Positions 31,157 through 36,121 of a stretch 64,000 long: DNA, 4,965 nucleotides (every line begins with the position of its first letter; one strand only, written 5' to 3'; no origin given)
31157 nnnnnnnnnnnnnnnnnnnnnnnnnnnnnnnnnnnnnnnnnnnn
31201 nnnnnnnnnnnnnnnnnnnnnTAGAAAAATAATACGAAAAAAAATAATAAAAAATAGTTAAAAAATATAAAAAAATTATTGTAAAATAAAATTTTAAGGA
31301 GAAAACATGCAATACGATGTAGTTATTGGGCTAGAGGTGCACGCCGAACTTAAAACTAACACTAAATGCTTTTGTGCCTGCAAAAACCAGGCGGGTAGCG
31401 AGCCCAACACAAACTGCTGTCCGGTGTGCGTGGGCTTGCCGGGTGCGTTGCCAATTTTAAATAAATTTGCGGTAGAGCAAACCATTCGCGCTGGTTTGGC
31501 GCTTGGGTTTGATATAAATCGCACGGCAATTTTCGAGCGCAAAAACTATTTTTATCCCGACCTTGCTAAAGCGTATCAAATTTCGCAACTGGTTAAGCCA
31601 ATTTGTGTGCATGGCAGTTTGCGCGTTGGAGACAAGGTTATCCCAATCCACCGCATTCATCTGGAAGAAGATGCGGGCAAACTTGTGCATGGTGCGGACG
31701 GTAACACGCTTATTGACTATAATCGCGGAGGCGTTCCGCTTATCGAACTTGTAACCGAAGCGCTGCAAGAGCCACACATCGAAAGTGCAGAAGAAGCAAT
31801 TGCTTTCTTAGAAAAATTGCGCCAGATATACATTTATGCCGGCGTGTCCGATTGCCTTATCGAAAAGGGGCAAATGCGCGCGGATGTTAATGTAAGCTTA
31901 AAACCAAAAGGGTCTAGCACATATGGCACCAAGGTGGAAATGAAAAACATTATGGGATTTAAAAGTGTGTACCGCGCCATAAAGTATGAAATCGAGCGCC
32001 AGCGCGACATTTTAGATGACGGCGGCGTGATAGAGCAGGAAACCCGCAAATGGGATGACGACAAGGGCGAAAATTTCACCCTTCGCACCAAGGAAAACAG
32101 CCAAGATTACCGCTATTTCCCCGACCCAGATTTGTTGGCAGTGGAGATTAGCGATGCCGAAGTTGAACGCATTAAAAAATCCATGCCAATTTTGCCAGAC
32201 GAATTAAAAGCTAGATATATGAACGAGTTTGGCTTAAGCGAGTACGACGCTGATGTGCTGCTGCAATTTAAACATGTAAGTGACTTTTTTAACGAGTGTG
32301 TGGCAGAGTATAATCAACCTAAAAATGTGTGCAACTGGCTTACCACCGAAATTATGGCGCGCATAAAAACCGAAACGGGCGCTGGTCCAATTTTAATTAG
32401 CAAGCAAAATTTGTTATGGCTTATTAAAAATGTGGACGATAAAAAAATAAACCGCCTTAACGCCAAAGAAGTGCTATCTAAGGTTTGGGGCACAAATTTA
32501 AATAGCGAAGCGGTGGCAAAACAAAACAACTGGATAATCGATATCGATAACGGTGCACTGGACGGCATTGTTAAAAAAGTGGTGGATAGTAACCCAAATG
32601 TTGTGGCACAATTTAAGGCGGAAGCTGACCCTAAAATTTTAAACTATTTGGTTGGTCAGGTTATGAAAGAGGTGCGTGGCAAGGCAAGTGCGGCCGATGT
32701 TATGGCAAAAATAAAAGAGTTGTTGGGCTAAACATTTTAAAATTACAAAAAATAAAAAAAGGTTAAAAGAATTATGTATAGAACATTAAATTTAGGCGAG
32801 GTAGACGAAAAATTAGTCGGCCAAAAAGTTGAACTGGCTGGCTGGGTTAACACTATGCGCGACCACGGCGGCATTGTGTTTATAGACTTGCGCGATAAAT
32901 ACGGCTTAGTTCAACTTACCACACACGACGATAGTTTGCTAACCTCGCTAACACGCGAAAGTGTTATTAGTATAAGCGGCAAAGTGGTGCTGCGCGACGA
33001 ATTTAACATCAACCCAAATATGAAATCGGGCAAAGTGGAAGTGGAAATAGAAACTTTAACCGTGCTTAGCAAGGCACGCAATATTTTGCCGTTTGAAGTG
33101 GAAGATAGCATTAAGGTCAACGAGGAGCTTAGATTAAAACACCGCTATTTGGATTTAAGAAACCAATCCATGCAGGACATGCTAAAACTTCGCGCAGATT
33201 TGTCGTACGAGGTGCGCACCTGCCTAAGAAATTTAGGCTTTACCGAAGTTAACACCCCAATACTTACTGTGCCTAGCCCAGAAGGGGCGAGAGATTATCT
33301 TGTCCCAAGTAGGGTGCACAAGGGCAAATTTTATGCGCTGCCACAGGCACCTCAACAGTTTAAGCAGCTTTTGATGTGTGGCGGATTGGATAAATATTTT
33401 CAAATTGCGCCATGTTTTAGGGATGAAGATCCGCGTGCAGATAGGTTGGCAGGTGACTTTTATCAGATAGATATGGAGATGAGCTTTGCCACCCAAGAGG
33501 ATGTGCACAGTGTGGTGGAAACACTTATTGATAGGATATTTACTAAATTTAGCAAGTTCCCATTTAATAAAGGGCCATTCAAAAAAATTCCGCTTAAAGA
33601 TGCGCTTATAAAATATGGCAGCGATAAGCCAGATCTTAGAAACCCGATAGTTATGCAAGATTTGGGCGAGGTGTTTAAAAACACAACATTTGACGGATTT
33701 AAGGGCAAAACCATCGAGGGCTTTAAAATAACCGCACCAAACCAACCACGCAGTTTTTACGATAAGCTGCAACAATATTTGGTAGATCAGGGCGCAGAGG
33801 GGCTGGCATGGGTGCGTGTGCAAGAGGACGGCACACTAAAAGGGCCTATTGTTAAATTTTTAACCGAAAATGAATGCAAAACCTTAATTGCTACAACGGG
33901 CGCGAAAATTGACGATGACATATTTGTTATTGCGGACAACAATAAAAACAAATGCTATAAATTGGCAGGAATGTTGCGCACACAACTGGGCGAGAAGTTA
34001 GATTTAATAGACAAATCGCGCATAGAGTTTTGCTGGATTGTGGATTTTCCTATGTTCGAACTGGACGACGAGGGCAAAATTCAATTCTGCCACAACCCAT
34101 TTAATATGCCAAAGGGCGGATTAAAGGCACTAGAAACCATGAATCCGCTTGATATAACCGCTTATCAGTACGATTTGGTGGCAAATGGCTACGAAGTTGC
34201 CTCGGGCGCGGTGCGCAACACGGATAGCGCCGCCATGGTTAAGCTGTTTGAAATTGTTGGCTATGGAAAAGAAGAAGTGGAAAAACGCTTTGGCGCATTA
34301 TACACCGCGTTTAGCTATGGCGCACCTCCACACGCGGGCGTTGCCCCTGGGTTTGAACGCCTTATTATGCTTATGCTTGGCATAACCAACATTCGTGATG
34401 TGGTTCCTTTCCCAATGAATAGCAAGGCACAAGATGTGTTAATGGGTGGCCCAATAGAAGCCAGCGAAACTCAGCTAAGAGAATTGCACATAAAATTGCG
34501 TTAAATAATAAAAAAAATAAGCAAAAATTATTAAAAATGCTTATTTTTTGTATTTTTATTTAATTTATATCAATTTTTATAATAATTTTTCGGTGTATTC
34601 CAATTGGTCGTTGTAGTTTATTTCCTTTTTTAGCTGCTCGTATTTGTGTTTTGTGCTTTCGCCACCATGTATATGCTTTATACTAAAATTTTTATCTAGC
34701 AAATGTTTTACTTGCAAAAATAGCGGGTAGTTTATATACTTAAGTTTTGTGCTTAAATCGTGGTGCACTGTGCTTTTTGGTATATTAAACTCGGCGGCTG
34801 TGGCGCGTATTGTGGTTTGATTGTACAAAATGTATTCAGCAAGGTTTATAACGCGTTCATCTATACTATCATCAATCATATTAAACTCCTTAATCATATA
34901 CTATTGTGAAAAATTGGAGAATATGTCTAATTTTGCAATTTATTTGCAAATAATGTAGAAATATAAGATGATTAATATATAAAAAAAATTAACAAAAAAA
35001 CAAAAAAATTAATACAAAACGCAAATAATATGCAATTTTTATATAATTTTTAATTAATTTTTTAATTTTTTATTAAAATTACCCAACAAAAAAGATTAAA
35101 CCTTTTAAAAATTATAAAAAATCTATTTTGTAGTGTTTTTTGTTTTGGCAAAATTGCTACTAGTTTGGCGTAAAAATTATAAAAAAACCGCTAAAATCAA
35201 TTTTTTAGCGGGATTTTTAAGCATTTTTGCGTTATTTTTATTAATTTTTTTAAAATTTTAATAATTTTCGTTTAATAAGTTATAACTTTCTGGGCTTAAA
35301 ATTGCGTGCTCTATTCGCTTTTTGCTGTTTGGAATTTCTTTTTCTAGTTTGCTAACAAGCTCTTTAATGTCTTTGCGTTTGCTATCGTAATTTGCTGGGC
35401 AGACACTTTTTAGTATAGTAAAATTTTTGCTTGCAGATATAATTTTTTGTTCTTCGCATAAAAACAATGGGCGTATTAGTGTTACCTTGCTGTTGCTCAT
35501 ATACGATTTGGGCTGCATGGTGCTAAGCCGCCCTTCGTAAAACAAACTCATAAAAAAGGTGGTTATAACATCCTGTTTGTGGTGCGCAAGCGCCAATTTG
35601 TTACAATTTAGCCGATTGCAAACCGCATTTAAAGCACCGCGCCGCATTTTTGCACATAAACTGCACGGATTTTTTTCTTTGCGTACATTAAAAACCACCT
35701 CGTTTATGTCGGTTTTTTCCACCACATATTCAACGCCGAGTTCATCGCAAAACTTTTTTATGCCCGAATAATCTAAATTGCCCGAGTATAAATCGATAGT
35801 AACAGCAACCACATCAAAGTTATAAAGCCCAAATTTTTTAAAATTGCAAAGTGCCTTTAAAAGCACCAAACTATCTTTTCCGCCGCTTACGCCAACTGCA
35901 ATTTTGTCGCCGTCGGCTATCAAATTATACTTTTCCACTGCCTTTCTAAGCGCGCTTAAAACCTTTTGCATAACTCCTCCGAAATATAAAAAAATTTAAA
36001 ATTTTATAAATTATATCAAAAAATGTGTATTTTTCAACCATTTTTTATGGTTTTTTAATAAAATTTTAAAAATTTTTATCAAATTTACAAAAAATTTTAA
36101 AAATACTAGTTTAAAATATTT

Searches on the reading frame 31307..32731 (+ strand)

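Call 22: search_protein_families(library=pfam, proteins=[window:31307-32731:+])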
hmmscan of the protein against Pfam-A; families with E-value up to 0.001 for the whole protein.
window:31307-32731:+ (474 aa): 2 families
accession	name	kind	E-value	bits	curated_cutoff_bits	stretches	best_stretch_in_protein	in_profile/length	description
PF02934.20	GatB_N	-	2.9e-107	358.4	23.4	1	5-286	1-276/277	GatB/GatE catalytic domain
PF02637.23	GatB_Yqey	-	9.7e-28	97.3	27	1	326-473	1-148/148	GatB domain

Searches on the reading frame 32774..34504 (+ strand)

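Call 22: search_protein_families(library=pfam, proteins=[window:32774-34504:+])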
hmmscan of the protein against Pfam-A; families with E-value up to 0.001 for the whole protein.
window:32774-34504:+ (576 aa): 3 families
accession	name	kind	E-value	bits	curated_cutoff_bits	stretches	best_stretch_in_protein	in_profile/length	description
PF00152.25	tRNA-synt_2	-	1.2e-101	340.3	25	1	116-549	1-307/308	tRNA synthetases class II (D, K and N)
PF02938.19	GAD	-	3.9e-13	49.9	23.4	1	311-395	8-92/95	GAD domain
PF01336.31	tRNA_anti-codon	-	2.2e-12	47.2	27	1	19-98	1-75/75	OB-fold nucleic acid binding domain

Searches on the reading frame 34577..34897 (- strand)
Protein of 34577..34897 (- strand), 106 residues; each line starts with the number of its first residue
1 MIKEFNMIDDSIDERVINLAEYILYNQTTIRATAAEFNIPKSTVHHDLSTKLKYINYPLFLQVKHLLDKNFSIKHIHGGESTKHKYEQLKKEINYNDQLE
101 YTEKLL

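Call 22: search_protein_families(library=pfam, proteins=[window:34577-34897:-])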
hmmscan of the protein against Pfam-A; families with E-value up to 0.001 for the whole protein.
window:34577-34897:- (106 aa): 1 family
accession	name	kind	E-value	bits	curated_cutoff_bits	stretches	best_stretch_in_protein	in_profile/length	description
PF12116.14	SpoIIID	-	1.4e-26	92.8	27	1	10-88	2-80/82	Stage III sporulation protein D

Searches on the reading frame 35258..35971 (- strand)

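Call 22: search_protein_families(library=pfam, proteins=[window:35258-35971:-])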
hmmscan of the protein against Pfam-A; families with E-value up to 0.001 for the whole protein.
window:35258-35971:- (237 aa): 2 families
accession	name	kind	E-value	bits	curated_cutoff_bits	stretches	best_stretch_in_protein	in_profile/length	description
PF01171.26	ATP_bind_3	-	2.6e-20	73.4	27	1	23-184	1-159/182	PP-loop family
PF02540.23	NAD_synthase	-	0.00018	21.2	21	1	4-116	5-106/242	NAD synthase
